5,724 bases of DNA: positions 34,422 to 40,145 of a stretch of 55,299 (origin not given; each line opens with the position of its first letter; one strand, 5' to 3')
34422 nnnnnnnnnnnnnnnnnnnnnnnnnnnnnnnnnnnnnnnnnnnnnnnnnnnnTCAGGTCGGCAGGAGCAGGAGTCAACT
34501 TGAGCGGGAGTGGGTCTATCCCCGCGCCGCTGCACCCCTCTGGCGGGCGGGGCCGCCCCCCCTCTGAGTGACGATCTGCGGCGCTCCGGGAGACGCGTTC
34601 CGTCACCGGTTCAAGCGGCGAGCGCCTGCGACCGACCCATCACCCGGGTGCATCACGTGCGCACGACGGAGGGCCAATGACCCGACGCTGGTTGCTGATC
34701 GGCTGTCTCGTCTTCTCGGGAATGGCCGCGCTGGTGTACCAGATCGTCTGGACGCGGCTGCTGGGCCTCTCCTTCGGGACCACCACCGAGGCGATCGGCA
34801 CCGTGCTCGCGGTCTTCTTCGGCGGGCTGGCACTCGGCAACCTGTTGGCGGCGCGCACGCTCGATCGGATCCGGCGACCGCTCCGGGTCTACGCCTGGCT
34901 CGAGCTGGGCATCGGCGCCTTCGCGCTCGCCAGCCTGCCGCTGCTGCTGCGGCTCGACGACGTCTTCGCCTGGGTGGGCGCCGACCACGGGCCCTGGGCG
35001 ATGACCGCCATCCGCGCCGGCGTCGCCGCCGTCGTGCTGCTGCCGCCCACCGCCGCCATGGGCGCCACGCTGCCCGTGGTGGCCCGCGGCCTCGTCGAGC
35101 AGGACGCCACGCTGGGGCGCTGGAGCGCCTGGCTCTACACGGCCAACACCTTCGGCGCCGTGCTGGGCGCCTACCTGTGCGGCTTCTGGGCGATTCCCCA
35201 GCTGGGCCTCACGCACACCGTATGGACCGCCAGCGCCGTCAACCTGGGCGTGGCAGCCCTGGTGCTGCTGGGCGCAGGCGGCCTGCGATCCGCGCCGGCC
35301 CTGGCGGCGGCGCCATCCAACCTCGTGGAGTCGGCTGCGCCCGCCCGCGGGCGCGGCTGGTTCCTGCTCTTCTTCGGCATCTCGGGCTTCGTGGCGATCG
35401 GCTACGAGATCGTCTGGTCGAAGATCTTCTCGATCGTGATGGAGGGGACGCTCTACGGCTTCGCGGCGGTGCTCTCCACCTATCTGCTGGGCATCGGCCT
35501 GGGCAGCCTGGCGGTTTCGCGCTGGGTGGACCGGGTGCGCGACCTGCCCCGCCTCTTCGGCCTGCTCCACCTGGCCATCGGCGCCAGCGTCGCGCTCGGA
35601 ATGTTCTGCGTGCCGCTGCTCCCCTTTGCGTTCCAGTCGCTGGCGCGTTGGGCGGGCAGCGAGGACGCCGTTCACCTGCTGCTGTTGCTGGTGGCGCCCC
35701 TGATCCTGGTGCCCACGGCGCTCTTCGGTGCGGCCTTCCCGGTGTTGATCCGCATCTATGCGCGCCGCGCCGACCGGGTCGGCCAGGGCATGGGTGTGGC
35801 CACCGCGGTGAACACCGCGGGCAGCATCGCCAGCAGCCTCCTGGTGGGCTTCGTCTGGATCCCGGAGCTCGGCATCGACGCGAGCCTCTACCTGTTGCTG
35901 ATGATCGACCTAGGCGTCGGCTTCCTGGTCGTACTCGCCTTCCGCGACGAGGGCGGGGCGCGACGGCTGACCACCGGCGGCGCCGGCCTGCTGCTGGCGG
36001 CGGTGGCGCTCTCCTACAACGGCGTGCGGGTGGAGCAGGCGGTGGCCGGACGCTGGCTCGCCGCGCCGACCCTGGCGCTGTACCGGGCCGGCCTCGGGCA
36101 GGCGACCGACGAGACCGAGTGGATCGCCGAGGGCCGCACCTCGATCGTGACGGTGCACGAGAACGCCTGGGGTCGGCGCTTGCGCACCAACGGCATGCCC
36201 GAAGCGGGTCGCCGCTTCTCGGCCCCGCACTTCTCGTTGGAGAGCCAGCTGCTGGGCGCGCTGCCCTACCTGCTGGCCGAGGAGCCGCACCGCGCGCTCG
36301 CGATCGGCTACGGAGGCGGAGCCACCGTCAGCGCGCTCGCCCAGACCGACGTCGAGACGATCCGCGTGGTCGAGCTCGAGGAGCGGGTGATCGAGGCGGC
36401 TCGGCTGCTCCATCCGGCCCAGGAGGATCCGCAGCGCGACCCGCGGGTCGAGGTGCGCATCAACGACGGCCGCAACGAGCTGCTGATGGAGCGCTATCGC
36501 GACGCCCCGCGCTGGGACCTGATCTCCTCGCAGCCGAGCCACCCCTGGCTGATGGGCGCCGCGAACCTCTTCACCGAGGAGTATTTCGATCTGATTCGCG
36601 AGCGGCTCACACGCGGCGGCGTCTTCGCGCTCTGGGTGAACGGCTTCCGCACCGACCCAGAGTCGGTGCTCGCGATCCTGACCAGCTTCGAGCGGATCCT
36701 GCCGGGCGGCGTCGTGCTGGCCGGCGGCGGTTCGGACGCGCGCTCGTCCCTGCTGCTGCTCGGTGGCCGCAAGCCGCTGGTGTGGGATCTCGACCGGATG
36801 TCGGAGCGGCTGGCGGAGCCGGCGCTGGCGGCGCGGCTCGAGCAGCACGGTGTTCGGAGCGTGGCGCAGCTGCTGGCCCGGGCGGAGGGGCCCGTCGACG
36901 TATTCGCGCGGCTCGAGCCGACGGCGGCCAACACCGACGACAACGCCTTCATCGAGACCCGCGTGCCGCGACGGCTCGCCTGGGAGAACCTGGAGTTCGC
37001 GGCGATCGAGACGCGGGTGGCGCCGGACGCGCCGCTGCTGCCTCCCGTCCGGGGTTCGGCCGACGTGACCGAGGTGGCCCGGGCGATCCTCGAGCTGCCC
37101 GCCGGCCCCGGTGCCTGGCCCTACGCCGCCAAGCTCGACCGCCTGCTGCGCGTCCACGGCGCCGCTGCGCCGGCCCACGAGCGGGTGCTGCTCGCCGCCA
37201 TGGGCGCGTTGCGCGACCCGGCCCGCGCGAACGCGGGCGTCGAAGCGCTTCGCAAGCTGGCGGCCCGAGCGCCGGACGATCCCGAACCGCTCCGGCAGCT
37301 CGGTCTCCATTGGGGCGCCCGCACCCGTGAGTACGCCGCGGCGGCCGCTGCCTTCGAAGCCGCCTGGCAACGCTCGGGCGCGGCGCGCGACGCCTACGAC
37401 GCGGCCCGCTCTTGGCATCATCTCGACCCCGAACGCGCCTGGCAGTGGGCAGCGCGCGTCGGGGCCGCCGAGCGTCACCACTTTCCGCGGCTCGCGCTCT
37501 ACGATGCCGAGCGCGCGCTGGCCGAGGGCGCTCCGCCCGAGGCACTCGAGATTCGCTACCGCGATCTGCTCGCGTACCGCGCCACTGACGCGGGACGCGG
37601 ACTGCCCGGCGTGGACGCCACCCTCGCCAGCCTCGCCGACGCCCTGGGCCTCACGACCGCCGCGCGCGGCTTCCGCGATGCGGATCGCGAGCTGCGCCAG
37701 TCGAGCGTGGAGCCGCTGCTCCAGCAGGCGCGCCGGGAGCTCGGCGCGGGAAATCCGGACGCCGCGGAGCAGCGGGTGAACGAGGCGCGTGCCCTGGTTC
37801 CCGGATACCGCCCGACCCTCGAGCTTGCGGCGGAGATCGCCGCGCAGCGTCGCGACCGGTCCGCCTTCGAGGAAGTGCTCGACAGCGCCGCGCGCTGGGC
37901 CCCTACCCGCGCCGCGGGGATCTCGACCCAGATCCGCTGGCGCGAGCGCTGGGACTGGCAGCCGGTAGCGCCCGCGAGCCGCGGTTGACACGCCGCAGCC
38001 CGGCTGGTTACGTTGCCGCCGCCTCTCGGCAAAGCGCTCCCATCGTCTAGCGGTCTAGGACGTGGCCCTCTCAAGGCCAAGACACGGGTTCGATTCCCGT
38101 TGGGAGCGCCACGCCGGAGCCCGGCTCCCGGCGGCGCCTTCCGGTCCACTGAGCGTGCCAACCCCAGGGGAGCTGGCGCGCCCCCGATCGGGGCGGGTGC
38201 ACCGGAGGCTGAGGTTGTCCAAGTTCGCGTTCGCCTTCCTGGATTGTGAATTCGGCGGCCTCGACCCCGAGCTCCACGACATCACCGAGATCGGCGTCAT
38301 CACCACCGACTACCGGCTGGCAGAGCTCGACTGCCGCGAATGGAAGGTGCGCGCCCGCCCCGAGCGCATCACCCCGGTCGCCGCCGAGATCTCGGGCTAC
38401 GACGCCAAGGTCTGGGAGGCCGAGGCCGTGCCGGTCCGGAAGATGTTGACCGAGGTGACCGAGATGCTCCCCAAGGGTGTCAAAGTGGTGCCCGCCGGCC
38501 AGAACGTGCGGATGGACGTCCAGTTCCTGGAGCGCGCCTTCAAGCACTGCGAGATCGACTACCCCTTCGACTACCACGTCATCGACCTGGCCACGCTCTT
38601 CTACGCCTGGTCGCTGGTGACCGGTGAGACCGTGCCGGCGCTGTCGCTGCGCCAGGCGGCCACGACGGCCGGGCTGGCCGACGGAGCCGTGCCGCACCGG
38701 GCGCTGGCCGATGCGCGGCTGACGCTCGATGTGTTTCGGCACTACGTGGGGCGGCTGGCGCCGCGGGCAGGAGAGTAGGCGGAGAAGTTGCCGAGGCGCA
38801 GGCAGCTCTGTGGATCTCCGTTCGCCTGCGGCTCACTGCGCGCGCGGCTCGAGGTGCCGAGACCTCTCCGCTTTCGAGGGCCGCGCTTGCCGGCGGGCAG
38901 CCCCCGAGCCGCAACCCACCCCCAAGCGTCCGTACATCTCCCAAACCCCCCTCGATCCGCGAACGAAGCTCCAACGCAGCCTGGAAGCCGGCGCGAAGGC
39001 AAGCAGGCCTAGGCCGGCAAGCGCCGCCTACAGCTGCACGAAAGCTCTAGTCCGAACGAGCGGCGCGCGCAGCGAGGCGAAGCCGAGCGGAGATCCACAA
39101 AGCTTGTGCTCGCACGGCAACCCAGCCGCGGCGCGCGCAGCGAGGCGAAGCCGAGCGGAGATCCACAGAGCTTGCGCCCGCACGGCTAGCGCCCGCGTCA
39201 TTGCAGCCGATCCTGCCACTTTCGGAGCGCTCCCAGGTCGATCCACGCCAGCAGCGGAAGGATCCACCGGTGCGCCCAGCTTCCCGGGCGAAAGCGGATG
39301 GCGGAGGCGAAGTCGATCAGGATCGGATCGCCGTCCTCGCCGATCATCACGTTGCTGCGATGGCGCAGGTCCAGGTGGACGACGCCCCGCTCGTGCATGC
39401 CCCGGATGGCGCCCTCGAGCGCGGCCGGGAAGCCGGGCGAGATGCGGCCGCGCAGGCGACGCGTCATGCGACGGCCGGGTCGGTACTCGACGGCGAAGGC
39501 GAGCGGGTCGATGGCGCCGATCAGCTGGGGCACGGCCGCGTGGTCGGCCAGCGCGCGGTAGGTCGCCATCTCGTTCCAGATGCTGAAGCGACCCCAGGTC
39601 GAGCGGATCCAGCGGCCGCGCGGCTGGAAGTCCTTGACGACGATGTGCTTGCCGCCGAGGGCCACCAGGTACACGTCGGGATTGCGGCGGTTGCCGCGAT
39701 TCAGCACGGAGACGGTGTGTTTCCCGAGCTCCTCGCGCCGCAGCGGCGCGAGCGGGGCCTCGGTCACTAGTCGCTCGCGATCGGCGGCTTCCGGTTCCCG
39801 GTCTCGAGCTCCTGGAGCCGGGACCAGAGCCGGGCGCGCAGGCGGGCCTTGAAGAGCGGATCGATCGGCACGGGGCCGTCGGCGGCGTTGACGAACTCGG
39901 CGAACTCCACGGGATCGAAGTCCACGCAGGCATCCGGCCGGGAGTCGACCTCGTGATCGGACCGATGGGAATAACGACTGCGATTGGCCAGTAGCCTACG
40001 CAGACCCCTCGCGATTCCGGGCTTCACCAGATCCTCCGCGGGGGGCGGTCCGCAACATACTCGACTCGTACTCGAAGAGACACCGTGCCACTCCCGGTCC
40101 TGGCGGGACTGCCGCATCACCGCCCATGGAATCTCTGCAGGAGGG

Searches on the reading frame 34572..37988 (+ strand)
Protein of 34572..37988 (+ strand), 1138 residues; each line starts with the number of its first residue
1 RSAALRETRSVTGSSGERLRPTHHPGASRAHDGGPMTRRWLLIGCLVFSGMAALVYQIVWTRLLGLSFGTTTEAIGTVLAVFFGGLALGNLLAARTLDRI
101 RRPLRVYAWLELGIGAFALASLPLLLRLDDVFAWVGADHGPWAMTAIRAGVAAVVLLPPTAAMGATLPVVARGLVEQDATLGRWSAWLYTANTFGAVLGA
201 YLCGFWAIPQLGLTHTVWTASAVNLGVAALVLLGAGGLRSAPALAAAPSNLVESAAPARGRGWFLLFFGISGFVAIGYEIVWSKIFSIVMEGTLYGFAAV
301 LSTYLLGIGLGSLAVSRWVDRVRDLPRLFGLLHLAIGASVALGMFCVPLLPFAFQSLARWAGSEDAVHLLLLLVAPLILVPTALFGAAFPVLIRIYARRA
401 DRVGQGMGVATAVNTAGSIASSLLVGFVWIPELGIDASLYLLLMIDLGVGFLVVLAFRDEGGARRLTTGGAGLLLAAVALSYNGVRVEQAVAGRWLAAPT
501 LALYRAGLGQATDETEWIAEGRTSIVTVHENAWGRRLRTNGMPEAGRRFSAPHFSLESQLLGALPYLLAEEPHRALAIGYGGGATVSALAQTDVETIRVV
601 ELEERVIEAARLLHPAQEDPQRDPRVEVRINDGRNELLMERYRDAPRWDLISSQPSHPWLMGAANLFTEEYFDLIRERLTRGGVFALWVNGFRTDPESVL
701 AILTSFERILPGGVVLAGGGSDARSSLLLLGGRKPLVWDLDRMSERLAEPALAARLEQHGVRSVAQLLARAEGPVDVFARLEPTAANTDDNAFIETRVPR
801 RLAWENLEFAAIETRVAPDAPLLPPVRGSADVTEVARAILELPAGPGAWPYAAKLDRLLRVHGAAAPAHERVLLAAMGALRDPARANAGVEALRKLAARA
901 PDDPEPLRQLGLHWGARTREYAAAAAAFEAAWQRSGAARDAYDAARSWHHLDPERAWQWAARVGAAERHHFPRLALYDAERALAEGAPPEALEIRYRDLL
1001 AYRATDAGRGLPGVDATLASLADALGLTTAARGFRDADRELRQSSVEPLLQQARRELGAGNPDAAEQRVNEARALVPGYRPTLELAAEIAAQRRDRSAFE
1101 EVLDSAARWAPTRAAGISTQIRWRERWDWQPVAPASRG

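Call 65: search_protein_families(library=pfam, proteins=[window:34572-37988:+], max_evalue=0.00001)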
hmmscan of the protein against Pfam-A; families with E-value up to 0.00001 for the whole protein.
window:34572-37988:+ (1138 aa): 2 families
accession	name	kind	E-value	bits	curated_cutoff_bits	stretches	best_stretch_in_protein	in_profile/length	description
PF01564.23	Spermine_synth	-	8.6e-13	48.7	22.9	1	558-704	5-147/186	Spermine/spermidine synthase domain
PF07690.21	MFS_1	-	1.8e-07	30.9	33.4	1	45-421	4-346/347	Major Facilitator Superfamily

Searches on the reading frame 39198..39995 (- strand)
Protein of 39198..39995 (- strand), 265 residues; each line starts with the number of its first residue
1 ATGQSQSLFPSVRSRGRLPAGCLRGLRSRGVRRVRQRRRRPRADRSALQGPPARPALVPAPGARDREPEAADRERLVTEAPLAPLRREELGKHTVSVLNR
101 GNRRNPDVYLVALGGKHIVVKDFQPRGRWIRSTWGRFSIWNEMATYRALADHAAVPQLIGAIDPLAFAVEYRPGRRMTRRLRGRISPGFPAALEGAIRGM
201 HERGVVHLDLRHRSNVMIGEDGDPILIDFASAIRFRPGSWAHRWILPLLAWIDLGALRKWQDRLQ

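Call 66: search_protein_families(library=pfam, proteins=[window:39198-39995:-], max_evalue=0.00001)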
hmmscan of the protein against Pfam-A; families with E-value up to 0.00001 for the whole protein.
window:39198-39995:- (265 aa): 0 families

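Call 129: search_protein_families(library=pfam, proteins=[window:39198-39995:-], max_evalue=0.01)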
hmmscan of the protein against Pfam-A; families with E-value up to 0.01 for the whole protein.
window:39198-39995:- (265 aa): 1 family
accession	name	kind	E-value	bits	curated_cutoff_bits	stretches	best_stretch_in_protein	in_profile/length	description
PF00069.31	Pkinase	-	0.00015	21.7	31.7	1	138-238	44-151/263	Protein kinase domain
